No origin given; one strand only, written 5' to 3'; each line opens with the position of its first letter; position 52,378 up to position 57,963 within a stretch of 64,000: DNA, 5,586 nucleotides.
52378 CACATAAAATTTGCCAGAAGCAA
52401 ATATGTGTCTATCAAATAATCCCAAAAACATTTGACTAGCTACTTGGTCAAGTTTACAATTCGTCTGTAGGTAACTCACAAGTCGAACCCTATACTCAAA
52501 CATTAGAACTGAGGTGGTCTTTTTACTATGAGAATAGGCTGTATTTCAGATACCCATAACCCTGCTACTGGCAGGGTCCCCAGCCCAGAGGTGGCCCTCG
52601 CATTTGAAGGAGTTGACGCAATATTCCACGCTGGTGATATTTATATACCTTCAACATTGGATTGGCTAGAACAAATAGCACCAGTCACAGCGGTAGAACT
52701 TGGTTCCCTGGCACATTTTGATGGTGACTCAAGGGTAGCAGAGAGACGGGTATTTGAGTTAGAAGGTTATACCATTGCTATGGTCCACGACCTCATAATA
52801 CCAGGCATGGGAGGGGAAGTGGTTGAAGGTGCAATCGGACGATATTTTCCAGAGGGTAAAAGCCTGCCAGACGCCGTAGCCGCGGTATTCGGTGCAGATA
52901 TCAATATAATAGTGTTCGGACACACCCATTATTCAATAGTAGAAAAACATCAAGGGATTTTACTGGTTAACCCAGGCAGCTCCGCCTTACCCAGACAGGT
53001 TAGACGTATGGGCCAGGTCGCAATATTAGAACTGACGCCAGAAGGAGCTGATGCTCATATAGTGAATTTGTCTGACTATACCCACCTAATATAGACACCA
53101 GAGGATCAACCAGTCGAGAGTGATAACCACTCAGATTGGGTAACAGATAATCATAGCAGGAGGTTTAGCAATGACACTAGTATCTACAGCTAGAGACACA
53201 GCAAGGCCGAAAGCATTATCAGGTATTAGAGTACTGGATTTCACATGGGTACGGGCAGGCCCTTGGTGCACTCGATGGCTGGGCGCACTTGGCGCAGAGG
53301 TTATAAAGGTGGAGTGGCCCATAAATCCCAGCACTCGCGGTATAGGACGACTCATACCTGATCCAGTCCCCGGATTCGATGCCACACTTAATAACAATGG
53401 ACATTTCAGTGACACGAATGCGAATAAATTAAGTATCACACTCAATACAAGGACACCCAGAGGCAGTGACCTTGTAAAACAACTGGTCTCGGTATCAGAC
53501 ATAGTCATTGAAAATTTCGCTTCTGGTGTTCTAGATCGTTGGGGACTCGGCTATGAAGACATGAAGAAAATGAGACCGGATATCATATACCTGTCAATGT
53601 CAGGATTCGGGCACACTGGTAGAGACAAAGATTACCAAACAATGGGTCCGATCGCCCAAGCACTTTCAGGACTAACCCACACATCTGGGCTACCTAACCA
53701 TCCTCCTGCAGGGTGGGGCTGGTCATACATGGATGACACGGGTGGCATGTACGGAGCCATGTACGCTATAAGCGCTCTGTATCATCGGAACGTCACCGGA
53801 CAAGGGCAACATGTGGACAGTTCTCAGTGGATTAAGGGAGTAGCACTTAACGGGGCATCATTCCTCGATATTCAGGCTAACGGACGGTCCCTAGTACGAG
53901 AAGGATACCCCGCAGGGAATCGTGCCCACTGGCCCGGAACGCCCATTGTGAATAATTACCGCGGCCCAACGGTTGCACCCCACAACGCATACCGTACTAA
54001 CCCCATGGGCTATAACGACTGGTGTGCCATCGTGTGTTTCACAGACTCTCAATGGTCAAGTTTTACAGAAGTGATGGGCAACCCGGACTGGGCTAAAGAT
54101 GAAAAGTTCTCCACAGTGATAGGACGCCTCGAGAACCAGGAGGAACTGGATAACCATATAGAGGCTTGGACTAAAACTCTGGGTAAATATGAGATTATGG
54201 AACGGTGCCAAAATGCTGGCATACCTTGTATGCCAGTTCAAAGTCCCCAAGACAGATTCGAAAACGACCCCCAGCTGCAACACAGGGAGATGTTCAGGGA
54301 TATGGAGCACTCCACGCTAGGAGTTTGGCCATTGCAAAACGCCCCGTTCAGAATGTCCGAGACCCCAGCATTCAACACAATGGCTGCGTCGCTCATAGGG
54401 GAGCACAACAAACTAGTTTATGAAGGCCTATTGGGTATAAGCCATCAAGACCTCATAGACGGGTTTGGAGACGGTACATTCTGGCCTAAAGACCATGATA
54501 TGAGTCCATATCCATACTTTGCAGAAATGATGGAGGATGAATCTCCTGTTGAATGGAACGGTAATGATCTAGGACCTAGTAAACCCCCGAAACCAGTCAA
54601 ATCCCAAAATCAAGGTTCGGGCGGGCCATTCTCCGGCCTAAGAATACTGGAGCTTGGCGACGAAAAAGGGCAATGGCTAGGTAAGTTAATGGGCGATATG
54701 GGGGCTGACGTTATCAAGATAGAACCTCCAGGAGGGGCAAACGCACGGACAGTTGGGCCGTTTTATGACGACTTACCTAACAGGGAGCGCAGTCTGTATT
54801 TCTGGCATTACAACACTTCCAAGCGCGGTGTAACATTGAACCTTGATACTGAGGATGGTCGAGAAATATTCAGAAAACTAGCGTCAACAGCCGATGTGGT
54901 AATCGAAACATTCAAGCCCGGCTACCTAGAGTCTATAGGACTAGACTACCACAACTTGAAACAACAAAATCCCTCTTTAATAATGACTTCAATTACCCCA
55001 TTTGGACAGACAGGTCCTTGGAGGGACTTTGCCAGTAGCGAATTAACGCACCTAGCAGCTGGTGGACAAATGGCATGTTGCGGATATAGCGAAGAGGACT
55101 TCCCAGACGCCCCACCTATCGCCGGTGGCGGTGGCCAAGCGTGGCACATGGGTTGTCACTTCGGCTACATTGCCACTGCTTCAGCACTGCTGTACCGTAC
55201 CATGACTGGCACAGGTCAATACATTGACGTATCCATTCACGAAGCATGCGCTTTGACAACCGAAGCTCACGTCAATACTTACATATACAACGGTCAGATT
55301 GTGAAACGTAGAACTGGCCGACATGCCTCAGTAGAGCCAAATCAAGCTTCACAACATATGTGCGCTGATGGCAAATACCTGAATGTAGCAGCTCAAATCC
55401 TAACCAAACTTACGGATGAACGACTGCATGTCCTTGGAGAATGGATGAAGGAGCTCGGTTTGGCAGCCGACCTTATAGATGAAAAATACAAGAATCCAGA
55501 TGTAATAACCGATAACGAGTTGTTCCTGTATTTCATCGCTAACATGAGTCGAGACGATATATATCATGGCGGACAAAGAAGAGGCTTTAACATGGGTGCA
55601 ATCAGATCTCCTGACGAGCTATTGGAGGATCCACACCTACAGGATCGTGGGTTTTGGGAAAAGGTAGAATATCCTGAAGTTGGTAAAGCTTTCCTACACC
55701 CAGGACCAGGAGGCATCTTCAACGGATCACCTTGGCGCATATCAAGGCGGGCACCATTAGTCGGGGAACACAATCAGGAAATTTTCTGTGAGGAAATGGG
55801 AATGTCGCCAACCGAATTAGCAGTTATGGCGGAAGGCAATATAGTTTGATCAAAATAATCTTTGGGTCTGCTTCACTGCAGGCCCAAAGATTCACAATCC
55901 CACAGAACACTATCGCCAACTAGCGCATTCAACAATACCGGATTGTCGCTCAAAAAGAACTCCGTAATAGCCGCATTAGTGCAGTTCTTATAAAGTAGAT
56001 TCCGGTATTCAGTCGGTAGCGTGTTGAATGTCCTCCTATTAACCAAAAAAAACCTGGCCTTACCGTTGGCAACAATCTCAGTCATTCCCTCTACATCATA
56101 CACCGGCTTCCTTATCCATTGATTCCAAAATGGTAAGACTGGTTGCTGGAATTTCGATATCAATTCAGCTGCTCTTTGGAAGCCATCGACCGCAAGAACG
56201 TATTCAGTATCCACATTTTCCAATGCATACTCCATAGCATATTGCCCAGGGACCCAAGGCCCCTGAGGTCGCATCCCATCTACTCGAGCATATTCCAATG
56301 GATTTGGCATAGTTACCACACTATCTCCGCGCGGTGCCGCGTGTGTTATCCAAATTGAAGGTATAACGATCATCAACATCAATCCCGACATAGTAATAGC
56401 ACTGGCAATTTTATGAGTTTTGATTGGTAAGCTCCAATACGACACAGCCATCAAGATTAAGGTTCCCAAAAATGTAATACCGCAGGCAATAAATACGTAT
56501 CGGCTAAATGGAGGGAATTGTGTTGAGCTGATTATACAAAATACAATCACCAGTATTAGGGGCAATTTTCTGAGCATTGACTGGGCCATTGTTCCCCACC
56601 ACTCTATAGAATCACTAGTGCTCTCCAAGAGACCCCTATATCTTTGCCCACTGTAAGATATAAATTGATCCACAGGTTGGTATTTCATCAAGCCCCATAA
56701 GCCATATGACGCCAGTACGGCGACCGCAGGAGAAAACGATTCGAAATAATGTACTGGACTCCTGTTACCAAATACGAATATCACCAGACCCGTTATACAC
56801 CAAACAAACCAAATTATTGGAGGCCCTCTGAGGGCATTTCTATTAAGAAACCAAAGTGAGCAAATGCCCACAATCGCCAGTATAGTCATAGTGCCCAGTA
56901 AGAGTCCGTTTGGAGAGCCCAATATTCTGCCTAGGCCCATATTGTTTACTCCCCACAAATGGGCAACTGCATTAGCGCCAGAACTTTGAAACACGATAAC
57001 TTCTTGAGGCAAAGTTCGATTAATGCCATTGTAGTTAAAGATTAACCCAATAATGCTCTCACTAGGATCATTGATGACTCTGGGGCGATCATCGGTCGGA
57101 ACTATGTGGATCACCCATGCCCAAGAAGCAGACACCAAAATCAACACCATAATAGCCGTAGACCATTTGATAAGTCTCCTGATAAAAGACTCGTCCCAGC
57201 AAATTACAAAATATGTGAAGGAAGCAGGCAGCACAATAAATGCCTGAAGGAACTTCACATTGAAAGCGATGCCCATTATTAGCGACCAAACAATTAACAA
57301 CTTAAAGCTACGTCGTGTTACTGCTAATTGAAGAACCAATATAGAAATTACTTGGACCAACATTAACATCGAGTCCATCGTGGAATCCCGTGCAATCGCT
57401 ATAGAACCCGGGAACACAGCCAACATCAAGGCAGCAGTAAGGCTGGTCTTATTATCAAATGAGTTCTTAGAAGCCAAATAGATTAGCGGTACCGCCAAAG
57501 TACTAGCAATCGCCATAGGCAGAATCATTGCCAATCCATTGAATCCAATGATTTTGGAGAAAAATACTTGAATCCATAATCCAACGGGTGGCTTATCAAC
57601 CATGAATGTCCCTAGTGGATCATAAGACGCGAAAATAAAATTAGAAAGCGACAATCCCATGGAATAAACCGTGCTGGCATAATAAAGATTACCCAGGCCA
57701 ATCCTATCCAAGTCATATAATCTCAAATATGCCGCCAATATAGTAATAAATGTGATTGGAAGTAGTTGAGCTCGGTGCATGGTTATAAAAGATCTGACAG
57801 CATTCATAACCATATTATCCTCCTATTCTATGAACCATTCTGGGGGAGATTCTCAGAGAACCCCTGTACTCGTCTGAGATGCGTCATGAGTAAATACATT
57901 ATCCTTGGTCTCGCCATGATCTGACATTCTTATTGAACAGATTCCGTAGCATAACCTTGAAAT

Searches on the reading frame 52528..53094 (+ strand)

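Call 25: search_protein_families(library=ncbifam, proteins=[window:52528-53094:+], max_evalue=0.00001)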
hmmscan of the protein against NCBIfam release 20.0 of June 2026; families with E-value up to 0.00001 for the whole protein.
window:52528-53094:+ (188 aa): 2 families
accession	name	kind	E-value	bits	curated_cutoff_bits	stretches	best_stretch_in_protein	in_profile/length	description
TIGR00040.1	yfcE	subfamily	8e-18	65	56.25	1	1-168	1-149/158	YfcE family phosphodiesterase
NF006988.0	PRK09453.1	equivalog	1.3e-10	41.4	117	1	124-181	118-170/183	phosphodiesterase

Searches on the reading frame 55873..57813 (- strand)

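Call 26: search_protein_families(library=ncbifam, proteins=[window:55873-57813:-], max_evalue=0.00001)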
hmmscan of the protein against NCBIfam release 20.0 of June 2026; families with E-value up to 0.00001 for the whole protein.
window:55873-57813:- (646 aa): 0 families

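Call 83: search_protein_families(library=pfam, proteins=[window:55873-57813:-], max_evalue=0.01)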
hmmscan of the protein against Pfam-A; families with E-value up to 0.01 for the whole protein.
window:55873-57813:- (646 aa): 2 families
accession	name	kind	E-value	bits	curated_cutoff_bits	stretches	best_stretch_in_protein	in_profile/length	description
PF13231.12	PMT_2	-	2e-25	90.3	26.1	1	73-233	1-160/160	Dolichyl-phosphate-mannose-protein mannosyltransferase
PF24878.1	YkcB_C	-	1.1e-05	25.7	27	1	534-594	10-70/85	Putative mannosyltransferase YkcB-like, C-terminal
